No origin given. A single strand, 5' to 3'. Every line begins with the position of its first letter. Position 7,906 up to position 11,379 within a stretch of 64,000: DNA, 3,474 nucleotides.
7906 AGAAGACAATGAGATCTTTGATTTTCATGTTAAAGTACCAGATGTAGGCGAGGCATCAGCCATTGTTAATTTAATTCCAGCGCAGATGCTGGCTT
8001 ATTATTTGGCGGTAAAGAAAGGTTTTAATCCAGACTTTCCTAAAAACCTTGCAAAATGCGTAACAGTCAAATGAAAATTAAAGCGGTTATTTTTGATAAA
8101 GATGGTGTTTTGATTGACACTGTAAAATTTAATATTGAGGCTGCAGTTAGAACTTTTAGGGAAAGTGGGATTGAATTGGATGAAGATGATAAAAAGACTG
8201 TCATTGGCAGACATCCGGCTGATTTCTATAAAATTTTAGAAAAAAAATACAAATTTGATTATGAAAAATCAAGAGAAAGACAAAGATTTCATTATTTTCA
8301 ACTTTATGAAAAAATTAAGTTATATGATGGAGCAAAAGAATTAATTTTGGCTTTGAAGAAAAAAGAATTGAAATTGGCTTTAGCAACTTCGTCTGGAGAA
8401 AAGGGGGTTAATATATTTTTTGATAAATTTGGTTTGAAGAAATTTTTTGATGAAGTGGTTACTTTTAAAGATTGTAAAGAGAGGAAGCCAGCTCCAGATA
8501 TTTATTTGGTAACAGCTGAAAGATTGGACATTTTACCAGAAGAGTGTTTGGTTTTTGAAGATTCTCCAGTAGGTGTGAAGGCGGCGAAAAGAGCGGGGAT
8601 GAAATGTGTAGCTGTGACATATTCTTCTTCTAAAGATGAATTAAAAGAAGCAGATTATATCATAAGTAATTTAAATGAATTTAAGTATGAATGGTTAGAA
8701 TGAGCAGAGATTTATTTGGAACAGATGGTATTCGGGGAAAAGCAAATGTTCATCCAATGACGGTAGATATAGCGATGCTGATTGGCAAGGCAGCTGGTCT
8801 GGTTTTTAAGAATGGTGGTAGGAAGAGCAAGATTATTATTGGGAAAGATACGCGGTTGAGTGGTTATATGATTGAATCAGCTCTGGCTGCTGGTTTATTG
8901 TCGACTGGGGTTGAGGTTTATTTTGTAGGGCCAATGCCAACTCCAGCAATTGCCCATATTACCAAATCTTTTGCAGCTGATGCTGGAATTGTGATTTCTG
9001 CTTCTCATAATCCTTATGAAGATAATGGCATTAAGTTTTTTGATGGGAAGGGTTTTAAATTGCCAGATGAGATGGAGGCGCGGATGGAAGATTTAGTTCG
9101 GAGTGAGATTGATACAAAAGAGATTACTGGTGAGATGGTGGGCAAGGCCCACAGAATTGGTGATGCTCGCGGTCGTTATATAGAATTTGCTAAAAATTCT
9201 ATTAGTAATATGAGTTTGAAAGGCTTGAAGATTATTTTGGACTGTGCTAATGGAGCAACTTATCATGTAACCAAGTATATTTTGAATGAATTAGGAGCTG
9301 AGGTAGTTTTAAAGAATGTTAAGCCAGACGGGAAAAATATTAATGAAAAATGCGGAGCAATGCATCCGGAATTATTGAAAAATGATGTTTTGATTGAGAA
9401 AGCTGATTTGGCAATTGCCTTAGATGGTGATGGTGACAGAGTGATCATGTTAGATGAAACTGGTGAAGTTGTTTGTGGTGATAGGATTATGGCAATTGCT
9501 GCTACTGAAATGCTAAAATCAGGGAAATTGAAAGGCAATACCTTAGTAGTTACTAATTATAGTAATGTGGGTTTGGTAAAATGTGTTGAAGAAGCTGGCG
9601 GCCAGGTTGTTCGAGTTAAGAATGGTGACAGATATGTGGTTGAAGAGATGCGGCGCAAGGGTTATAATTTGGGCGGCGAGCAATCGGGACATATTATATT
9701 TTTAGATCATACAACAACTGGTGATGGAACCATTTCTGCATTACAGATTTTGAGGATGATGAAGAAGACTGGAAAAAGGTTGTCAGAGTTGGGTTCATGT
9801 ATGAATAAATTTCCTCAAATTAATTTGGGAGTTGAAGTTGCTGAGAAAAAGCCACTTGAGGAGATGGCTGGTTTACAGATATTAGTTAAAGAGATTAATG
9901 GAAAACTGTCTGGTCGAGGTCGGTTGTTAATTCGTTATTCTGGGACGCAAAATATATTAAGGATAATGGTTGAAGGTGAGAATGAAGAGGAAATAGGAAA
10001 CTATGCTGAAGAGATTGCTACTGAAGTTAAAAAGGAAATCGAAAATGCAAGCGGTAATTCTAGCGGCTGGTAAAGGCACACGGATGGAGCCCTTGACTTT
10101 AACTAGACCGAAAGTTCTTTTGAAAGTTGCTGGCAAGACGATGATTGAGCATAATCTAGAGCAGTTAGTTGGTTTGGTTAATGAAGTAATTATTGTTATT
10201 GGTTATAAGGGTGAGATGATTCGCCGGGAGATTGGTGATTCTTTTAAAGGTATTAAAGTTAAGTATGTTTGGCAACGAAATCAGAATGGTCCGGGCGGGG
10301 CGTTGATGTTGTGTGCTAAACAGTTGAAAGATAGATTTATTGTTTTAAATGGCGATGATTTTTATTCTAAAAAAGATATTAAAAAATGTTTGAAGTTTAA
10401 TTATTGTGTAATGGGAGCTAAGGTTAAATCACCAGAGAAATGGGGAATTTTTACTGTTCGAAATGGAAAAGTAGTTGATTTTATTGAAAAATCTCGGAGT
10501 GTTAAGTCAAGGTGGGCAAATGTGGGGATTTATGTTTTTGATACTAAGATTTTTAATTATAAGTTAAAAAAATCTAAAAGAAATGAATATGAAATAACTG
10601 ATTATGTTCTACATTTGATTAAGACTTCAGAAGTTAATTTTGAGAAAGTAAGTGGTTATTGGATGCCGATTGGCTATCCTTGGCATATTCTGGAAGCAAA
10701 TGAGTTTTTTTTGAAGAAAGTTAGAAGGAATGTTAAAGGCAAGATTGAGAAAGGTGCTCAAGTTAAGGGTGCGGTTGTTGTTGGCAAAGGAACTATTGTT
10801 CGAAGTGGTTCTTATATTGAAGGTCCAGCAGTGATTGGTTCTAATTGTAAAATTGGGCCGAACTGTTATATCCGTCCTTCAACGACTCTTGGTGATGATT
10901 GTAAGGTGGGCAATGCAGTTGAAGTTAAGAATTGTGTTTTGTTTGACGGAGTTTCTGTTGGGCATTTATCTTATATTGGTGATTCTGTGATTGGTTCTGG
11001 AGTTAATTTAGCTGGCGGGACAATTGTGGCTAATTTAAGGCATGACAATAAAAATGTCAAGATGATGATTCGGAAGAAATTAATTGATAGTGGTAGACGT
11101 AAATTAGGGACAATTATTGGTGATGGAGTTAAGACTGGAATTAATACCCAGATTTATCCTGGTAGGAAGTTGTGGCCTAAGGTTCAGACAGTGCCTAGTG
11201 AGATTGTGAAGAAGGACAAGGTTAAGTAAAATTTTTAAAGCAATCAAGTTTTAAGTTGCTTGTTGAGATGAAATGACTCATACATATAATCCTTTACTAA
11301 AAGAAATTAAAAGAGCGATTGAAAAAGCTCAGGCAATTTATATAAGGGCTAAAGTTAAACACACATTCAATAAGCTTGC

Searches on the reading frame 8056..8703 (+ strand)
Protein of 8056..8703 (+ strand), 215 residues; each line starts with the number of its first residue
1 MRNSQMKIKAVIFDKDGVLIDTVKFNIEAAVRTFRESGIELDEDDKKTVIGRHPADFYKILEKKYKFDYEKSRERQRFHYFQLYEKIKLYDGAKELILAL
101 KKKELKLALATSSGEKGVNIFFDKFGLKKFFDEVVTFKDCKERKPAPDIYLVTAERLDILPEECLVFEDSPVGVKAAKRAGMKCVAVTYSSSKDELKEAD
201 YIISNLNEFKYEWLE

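Call 67: search_protein_families(library=pfam, proteins=[window:8056-8703:+], max_evalue=0.0001)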
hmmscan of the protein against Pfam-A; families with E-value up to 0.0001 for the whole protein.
window:8056-8703:+ (215 aa): 3 families
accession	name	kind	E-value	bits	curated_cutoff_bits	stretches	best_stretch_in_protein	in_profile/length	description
PF13419.12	HAD_2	-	2.6e-37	129.1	23.8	1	11-187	1-178/178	Haloacid dehalogenase-like hydrolase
PF00702.32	Hydrolase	-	9.4e-30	104.9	26.4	1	8-181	1-191/191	haloacid dehalogenase-like hydrolase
PF13242.12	Hydrolase_like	-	1.6e-06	28.4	22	1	143-208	3-74/75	HAD-hyrolase-like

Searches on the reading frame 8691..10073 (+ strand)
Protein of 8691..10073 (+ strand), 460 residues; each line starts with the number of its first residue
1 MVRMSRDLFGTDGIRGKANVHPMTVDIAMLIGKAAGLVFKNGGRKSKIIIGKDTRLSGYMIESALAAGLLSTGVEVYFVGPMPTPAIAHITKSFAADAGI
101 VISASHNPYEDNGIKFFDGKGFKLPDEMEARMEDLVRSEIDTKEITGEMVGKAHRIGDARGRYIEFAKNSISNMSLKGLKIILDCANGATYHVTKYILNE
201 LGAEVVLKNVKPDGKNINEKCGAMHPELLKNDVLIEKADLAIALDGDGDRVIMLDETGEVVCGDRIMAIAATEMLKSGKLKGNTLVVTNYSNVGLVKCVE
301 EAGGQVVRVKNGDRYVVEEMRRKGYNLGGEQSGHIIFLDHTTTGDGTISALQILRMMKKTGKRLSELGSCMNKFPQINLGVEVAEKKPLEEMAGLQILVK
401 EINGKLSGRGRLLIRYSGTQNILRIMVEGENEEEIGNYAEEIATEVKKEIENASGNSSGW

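Call 67: search_protein_families(library=pfam, proteins=[window:8691-10073:+], max_evalue=0.0001)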
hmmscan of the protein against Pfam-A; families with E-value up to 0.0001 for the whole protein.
window:8691-10073:+ (460 aa): 4 families
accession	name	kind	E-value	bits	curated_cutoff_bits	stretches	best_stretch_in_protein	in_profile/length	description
PF02878.22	PGM_PMM_I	-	3.1e-46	156.9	22.5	1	7-139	2-134/138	Phosphoglucomutase/phosphomannomutase, alpha/beta/alpha domain I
PF02880.22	PGM_PMM_III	-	3e-36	124.5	20.7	1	263-373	2-114/115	Phosphoglucomutase/phosphomannomutase, alpha/beta/alpha domain III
PF02879.22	PGM_PMM_II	-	8.2e-16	58.9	29.3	1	162-258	2-103/103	Phosphoglucomutase/phosphomannomutase, alpha/beta/alpha domain II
PF00408.26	PGM_PMM_IV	-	1.7e-14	54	23.1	1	381-444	4-67/68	Phosphoglucomutase/phosphomannomutase, C-terminal domain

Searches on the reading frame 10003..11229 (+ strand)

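Call 67: search_protein_families(library=pfam, proteins=[window:10003-11229:+], max_evalue=0.0001)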
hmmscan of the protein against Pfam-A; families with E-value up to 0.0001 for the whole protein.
window:10003-11229:+ (408 aa): 7 families
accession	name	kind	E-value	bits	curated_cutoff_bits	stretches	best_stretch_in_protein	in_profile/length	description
PF00483.29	NTP_transferase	-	8.5e-35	120.9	21.2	1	17-238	2-244/245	Nucleotidyl transferase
PF00132.30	Hexapep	-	1e-20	72.9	27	1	276-309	2-35/36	Bacterial transferase hexapeptide (six repeats)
PF25084.1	LbH_EIF2B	-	1.8e-15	57.2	54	2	294-343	39-88/105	EIF2B subunit epsilon LbH domain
PF12804.13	NTP_transf_3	-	6.3e-14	52.9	27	1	17-118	1-95/160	MobA-like NTP transferase domain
PF24894.1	Hexapep_GlmU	-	3e-07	30.9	23.3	0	295-351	36-93/104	GlmU-like, C-terminal hexapeptide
PF14602.12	Hexapep_2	-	7.2e-07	29.3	27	1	275-304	1-28/34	Hexapeptide repeat of succinyl-transferase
PF01128.25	IspD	-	6.6e-06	26.5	27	1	15-68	1-53/221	2-C-methyl-D-erythritol 4-phosphate cytidylyltransferase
